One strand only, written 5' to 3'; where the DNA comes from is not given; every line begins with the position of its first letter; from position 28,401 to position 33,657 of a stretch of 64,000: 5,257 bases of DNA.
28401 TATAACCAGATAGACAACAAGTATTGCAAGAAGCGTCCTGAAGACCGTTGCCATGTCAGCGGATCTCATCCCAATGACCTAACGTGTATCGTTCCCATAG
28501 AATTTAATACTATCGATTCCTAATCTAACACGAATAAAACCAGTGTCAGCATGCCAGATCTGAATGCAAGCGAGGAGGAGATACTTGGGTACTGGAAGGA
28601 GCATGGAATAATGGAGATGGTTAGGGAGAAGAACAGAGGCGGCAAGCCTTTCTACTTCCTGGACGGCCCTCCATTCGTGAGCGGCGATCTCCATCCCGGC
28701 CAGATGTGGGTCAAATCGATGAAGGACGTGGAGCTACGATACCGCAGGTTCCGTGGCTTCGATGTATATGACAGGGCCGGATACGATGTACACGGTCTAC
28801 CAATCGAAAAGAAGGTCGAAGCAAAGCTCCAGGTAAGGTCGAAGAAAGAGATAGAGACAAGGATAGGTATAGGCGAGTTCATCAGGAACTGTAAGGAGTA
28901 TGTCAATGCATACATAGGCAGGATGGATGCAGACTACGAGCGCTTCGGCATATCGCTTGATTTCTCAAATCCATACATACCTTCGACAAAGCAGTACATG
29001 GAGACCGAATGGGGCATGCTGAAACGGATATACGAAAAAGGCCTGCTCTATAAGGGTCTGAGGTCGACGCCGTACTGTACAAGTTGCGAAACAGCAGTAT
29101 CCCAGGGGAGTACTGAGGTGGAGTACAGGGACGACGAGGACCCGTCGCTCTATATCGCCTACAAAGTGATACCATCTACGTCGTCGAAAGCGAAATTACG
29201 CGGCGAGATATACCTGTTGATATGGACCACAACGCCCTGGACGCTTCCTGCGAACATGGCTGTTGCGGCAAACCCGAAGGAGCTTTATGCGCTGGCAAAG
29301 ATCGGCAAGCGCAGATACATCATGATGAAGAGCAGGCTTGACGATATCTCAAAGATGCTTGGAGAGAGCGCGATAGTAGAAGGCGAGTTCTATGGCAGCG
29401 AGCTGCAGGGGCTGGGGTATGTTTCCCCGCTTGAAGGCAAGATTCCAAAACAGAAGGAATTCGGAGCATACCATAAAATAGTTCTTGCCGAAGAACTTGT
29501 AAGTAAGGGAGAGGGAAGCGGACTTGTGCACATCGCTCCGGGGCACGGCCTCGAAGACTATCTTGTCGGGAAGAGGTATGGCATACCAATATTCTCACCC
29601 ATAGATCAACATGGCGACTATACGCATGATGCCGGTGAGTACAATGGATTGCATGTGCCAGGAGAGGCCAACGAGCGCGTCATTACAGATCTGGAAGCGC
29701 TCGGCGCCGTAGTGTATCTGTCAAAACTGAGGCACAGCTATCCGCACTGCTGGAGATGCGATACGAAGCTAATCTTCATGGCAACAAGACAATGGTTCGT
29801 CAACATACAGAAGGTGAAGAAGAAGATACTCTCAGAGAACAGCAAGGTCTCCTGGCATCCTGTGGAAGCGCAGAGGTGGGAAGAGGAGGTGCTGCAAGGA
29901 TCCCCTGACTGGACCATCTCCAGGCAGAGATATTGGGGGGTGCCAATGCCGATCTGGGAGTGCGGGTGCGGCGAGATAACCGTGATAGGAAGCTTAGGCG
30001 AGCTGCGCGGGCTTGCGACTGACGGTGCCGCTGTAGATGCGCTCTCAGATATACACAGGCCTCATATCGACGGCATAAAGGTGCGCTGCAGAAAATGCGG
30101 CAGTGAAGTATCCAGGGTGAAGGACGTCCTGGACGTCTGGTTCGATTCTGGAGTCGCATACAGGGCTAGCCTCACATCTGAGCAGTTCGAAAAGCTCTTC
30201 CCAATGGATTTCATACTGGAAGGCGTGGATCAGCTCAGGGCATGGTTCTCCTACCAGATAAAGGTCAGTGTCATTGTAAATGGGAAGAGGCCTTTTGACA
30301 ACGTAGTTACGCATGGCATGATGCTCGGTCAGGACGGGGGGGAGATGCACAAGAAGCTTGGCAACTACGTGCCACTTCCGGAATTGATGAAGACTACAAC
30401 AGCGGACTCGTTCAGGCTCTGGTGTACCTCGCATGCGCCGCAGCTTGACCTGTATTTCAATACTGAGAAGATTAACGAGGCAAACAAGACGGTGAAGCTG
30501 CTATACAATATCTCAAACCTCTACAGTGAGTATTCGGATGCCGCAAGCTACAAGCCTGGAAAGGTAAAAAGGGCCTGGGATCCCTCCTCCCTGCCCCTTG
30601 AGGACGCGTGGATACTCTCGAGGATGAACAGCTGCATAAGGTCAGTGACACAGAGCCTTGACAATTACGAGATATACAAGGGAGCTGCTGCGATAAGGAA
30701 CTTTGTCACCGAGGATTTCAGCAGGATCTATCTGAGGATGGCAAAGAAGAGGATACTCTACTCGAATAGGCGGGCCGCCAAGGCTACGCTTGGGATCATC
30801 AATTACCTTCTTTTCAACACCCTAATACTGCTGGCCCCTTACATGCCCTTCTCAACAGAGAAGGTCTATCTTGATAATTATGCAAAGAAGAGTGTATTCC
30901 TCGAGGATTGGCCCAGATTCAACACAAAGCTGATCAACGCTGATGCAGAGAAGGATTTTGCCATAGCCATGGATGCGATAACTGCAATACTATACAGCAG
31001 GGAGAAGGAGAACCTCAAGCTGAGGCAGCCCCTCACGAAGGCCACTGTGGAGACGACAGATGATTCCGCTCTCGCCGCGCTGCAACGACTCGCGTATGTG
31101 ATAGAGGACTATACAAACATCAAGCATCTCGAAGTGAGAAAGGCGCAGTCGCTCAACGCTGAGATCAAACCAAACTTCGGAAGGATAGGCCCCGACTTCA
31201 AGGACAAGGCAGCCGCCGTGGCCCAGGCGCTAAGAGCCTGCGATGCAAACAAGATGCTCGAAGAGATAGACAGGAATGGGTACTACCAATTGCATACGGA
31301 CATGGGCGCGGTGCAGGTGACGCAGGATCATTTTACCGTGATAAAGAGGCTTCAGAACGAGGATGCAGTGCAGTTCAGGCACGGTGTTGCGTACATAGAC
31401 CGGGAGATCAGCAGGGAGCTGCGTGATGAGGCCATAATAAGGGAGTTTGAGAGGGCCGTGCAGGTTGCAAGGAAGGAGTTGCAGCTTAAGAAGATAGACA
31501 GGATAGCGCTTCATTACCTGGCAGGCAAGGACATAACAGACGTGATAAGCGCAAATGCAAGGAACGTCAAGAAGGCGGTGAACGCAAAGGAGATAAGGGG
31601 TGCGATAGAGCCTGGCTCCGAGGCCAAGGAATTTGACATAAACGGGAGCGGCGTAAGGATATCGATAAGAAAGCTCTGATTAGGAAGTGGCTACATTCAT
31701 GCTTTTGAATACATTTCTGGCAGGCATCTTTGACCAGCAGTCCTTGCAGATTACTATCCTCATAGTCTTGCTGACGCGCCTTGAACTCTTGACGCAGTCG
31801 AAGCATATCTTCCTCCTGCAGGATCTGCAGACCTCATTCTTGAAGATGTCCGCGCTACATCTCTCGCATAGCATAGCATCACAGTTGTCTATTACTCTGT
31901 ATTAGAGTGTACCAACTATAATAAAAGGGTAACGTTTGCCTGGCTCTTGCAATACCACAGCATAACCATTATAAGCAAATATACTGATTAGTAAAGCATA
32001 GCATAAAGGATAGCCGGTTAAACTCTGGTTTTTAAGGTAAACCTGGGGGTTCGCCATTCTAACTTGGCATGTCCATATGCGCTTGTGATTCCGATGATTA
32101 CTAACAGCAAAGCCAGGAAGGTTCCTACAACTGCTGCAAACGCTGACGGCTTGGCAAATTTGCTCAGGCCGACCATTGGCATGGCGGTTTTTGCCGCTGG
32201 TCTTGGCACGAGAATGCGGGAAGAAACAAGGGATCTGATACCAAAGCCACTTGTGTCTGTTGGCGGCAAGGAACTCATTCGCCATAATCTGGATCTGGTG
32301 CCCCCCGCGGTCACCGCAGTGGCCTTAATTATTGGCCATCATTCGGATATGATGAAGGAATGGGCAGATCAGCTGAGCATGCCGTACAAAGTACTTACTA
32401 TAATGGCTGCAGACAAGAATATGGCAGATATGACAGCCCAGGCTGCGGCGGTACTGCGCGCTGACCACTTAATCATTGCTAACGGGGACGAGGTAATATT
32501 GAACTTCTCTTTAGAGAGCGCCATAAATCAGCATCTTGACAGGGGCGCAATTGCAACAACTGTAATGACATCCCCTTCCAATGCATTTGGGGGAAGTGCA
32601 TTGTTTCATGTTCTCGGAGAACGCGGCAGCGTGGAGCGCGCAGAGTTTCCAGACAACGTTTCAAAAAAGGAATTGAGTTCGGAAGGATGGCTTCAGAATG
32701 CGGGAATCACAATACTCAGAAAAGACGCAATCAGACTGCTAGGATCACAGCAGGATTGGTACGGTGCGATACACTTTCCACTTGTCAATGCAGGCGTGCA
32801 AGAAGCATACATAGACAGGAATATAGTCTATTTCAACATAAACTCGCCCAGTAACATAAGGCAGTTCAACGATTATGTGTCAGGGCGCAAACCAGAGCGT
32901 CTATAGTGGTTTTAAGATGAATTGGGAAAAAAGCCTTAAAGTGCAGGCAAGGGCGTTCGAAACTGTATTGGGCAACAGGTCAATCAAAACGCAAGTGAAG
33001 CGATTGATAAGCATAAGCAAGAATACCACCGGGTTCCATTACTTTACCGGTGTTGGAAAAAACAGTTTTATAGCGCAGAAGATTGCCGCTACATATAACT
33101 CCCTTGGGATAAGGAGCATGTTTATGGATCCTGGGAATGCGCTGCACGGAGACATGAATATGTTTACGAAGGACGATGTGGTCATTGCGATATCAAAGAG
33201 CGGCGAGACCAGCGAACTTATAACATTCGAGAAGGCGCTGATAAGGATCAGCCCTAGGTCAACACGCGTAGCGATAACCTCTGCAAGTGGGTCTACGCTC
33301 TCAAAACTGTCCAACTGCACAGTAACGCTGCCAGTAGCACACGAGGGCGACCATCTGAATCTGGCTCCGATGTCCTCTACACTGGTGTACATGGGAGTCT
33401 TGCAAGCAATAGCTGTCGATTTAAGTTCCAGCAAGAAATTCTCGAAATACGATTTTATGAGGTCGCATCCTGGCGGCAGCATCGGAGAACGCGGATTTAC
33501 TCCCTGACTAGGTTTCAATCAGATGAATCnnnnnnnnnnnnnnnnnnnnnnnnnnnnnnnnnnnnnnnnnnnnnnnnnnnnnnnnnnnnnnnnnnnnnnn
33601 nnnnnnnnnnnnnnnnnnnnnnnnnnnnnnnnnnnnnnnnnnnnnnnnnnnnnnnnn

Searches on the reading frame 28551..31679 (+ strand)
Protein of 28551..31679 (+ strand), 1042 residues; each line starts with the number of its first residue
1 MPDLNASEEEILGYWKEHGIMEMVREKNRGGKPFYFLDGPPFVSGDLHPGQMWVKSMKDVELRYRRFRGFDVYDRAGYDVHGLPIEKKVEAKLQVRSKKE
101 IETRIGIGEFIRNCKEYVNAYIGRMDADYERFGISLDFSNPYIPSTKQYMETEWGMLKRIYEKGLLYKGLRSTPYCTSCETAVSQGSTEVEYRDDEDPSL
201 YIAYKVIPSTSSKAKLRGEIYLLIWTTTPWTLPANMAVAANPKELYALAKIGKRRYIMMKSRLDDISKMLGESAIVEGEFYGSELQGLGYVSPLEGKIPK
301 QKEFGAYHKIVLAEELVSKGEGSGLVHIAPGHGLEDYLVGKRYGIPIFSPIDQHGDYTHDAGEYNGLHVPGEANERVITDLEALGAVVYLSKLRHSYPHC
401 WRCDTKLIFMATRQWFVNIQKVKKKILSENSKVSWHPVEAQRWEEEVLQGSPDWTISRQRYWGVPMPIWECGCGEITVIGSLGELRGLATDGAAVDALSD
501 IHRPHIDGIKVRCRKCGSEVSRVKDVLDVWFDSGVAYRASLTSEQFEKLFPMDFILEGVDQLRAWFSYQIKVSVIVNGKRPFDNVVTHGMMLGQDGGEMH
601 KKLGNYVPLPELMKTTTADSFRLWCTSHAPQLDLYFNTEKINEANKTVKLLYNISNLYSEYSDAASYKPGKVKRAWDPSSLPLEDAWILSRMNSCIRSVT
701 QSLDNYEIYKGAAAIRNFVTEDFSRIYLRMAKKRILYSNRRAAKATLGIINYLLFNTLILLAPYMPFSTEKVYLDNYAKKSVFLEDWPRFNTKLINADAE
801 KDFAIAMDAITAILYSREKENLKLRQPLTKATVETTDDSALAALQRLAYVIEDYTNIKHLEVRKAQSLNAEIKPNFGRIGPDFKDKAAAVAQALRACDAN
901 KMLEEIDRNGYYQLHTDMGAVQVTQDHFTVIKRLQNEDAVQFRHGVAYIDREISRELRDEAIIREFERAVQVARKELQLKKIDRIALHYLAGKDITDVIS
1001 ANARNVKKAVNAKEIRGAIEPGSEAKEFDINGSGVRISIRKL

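Call 9: search_protein_families(library=pfam, proteins=[window:28551-31679:+], max_evalue=0.01)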
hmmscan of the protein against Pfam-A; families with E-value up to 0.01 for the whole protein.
window:28551-31679:+ (1042 aa): 4 families
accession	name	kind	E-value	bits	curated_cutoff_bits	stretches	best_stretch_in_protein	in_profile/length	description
PF00133.28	tRNA-synt_1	-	4.3e-100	335.8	22.7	1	11-628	2-405/414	tRNA synthetases class I (I, L, M and V)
PF08264.19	Anticodon_1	-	9.7e-29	100.6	25.1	1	685-830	1-146/148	Anticodon-binding domain of tRNA ligase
PF19302.4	DUF5915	-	1.2e-21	77.5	27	1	850-1041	3-194/195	Domain of unknown function (DUF5915)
PF09334.17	tRNA-synt_1g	-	2.6e-16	59.8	20.1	2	41-184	8-131/391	tRNA synthetases class I (M)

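Call 14: search_dna_similar(query=window:28551-31679:+, collection=plasmids, mode=protein, max_rows=5)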
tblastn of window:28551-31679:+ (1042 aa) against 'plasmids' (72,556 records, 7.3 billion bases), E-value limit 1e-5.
Records with a match: 298; places in all: 365; records where one place covers at least 80% of the query: 168.
Best place of each record, by identity: <60% 298.
By first word of the organism name: Staphylococcus 146; Ralstonia 22; Escherichia 11; Acinetobacter 8; Bacillus 6; Agrobacterium 6; Sinorhizobium 5; Variovorax 5; Paenibacillus 4; Riemerella 4; and 56 more.
By predicted mobility (MOB-suite, as given by PLSDB): non-mobilizable 138; conjugative 114; mobilizable 46.
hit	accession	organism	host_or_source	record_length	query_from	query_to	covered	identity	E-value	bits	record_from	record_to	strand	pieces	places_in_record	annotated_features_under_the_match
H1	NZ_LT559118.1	Nonomuraea gerenzanensis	-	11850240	3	994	95%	33.8%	2e-140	474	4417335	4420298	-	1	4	none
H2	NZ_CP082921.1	Sutcliffiella horikoshii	cell culture,water from a container for ...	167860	8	1040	99%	31.1%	2e-141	477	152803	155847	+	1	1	ileS: isoleucine--tRNA ligase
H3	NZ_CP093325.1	Bacillus sp. N5-665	whole organism,peat soil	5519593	8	979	93%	32.3%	5e-140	473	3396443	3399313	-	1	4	none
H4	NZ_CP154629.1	Acetoanaerobium noterae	cell culture,Sludge of a digestion ...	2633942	7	1041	99%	30.0%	8e-145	487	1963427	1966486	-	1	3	none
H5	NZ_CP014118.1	Staphylococcus epidermidis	Homo sapiens,peripheral blood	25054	7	988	94%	31.4%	4e-130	444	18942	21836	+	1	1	mupA: mupirocin-resistant isoleucine--tRNA ligase MupA | Staphylococcus aureus mupA ...: antibiotic-resistant isoleucyl-tRNA synthetase (ileS)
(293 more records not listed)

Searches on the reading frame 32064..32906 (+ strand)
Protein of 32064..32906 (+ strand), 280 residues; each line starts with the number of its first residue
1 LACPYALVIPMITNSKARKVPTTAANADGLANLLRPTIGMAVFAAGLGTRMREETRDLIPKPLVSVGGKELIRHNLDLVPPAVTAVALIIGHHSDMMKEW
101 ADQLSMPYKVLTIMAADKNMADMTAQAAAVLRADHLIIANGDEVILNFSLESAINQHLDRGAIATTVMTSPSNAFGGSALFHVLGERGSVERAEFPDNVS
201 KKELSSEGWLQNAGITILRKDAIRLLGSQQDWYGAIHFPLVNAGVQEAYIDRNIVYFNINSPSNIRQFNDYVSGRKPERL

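Call 9: search_protein_families(library=pfam, proteins=[window:32064-32906:+], max_evalue=0.01)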
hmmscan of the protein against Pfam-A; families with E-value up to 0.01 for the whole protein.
window:32064-32906:+ (280 aa): 3 families
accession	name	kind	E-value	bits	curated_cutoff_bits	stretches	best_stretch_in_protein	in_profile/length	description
PF12804.13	NTP_transf_3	-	9e-09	36.1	27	1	41-164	2-117/160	MobA-like NTP transferase domain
PF00483.29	NTP_transferase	-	4.3e-08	33.5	21.2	1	42-173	4-144/245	Nucleotidyl transferase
PF01128.25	IspD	-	0.0087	16.3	27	0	41-131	4-88/221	2-C-methyl-D-erythritol 4-phosphate cytidylyltransferase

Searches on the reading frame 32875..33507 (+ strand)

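Call 9: search_protein_families(library=pfam, proteins=[window:32875-33507:+], max_evalue=0.01)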
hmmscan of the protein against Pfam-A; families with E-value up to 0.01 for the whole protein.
window:32875-33507:+ (210 aa): 1 family
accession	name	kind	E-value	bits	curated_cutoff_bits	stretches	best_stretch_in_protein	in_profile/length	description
PF01380.27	SIS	-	5.2e-17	62.3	25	1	56-181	9-130/131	SIS domain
